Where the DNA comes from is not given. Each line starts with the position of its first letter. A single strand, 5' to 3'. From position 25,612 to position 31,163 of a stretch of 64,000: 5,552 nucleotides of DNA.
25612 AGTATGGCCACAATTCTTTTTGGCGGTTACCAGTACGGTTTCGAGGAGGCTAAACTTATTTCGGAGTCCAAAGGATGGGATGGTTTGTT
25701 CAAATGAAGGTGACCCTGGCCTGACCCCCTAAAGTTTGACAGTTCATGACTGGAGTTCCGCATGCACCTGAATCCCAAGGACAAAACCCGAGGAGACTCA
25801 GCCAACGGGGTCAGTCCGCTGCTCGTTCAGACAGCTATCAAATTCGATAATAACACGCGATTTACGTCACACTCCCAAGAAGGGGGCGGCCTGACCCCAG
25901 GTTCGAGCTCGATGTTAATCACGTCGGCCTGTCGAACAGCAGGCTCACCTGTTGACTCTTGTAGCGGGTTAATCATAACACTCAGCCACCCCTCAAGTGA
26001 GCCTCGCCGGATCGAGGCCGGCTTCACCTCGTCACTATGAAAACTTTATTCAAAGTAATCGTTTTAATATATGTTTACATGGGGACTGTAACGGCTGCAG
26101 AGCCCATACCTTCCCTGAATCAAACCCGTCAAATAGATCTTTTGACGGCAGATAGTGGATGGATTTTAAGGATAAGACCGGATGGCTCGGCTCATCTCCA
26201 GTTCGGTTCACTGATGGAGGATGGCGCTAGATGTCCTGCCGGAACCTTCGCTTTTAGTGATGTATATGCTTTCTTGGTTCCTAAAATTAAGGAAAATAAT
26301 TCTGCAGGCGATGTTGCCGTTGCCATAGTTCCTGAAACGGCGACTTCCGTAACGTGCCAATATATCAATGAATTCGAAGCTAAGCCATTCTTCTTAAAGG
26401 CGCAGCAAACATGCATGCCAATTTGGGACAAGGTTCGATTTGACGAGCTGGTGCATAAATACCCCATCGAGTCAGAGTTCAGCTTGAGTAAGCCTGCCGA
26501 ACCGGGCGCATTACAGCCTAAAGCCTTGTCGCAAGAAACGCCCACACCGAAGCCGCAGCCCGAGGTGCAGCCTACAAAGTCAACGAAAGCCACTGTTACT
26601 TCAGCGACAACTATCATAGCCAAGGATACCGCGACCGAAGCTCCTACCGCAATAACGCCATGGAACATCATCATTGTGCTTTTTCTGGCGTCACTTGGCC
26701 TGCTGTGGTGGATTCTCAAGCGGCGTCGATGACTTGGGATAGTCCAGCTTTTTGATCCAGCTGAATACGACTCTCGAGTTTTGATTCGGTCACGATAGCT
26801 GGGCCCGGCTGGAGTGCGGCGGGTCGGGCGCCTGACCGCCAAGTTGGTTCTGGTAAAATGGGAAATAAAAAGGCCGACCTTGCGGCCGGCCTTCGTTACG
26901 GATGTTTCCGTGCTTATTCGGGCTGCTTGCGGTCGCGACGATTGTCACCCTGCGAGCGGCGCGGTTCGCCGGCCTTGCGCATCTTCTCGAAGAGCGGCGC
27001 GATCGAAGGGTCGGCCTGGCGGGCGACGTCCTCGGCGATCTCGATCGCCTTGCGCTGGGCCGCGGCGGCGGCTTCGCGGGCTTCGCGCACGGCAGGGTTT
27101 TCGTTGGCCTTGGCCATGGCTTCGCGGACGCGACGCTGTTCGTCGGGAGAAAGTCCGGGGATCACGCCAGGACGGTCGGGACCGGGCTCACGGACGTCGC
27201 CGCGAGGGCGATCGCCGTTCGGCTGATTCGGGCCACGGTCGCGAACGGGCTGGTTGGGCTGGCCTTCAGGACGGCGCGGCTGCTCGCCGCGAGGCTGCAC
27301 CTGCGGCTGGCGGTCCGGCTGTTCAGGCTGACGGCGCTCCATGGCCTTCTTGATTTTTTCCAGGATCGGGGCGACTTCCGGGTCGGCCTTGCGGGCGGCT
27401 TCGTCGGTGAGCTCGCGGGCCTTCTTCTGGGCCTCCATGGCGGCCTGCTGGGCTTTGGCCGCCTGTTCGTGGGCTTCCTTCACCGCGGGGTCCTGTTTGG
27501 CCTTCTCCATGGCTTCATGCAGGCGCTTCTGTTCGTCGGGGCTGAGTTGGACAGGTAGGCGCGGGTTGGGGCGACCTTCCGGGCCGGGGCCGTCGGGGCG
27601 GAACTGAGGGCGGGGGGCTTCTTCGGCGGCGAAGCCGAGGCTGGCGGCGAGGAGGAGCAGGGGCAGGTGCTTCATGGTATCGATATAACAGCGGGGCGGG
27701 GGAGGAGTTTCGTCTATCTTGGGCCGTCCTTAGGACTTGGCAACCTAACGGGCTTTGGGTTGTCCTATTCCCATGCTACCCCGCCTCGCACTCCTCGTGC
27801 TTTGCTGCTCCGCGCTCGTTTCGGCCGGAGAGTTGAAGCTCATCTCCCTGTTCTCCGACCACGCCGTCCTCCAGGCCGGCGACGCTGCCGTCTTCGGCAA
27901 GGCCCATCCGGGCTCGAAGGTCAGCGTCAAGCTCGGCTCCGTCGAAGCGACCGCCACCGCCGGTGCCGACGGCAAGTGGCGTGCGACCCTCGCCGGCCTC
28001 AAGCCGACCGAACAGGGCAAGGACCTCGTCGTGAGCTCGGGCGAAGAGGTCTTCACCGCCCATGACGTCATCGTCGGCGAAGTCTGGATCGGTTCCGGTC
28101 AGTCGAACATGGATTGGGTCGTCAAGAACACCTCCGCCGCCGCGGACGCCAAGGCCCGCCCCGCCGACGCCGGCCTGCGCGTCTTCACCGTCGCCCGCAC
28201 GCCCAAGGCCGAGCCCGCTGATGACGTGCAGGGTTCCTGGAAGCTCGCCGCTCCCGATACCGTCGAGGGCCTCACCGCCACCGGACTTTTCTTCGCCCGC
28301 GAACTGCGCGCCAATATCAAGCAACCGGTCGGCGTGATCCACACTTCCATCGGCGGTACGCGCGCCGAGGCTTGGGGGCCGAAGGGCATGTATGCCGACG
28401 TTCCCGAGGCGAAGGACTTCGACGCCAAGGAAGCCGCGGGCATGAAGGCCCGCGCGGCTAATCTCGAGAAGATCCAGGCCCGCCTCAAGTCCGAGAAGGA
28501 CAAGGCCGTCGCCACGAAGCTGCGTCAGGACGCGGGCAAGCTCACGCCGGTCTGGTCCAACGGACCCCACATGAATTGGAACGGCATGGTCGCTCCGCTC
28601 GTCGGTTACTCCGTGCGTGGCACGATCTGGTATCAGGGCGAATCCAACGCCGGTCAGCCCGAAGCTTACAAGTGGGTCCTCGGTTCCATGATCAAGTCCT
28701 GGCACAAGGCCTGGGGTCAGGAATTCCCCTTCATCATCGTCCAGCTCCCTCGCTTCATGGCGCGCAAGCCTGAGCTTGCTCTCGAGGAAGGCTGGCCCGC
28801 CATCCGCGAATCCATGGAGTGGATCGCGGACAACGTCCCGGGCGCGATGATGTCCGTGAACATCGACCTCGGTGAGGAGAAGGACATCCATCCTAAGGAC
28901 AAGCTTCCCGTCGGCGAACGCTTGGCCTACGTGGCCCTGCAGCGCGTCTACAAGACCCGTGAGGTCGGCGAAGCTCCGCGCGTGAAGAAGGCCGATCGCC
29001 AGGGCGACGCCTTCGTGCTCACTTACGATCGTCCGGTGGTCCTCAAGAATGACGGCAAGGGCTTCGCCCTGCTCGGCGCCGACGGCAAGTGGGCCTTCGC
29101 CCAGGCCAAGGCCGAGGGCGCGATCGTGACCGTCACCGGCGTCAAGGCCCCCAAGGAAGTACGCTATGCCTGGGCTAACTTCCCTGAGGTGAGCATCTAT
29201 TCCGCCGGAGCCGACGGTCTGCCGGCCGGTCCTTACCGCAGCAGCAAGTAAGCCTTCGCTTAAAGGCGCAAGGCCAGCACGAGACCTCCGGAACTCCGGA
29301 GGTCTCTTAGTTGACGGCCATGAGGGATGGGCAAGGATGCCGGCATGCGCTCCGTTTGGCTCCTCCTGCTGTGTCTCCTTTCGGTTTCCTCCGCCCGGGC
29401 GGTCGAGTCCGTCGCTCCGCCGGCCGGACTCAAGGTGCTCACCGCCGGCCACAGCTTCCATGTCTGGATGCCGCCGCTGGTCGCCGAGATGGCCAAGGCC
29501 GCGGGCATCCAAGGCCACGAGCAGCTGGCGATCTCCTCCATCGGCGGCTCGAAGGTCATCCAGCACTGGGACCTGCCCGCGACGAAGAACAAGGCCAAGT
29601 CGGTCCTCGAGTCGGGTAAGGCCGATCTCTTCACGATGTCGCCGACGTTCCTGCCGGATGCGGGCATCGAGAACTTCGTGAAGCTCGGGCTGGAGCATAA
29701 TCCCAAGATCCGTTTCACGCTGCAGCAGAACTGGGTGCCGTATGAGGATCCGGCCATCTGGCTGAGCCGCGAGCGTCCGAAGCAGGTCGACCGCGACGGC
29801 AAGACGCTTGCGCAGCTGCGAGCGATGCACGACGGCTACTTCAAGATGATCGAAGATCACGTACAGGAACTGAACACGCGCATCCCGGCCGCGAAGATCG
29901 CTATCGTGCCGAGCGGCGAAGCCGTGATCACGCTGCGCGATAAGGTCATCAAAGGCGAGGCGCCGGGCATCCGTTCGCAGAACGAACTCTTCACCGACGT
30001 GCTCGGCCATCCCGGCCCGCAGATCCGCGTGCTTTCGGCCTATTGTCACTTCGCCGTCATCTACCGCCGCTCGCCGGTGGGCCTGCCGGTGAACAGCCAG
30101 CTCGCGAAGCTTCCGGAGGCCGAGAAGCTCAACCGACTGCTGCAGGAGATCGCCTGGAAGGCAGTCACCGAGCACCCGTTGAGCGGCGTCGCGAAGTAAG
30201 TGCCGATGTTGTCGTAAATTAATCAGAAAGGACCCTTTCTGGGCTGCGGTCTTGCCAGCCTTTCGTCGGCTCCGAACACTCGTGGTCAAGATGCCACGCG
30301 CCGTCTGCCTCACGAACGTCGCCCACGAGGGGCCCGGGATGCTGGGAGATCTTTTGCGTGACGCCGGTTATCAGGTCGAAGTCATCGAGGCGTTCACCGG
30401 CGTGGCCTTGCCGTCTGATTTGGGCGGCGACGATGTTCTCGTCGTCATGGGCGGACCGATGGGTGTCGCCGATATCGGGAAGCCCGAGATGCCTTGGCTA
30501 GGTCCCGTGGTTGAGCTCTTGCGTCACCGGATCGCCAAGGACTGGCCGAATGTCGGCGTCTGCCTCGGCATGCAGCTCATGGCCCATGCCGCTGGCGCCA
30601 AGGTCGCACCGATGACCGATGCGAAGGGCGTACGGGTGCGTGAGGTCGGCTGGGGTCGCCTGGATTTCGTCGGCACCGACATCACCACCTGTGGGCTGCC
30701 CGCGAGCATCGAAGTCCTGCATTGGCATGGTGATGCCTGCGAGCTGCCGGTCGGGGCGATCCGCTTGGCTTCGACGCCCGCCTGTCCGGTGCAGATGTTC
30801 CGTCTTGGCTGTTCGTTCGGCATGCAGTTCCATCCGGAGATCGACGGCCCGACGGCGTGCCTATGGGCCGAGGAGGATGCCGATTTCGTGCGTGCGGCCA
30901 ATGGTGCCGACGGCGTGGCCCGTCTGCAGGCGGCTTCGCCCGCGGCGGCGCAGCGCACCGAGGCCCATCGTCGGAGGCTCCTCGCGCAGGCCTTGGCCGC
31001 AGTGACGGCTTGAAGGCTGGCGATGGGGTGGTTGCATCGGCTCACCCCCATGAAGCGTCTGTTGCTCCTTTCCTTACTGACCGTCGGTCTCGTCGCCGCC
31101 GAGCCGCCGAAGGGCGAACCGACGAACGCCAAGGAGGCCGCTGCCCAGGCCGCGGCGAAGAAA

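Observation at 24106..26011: About 217-bp conserved non-coding leader repeated in front of two unrelated ORFs (cassette-like organisation)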

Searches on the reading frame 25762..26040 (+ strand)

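Call 33: search_protein_families(library=pfam, proteins=[window:25762-26040:+], max_evalue=0.1)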
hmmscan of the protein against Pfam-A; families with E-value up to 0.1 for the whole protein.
window:25762-26040:+ (92 aa): 1 family
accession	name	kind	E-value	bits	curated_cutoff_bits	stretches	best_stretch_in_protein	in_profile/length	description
PF20286.3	divDNApol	-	0.018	13.7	25.7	1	8-64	127-183/705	Divergent Family B DNA polymerase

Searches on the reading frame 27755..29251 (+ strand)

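Call 69: search_protein_families(library=pfam, proteins=[window:27755-29251:+], max_evalue=0.001)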
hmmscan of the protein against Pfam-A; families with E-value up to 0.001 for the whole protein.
window:27755-29251:+ (498 aa): 2 families
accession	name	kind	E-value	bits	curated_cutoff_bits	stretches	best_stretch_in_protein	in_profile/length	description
PF03629.24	SASA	-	1.6e-14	54.5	24.8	2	109-215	3-107/226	Carbohydrate esterase, sialic acid-specific acetylesterase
PF17936.7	Big_6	-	0.0003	21.4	27.6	1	38-94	9-65/83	Bacterial Ig domain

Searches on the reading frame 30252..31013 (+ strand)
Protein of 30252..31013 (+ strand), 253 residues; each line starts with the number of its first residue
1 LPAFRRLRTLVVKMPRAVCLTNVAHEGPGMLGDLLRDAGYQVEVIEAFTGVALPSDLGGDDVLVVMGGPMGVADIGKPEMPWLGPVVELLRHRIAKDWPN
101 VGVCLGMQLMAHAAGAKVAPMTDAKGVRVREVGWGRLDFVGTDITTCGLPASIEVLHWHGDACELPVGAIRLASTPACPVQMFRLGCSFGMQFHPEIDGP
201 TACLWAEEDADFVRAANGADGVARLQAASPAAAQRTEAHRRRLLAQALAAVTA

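Call 69: search_protein_families(library=pfam, proteins=[window:30252-31013:+], max_evalue=0.001)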
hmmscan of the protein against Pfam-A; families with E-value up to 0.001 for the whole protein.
window:30252-31013:+ (253 aa): 1 family
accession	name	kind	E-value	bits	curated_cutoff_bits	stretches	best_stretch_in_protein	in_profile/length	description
PF00117.34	GATase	-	4.6e-16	59.5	22.8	1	34-197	16-173/190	Glutamine amidotransferase class-I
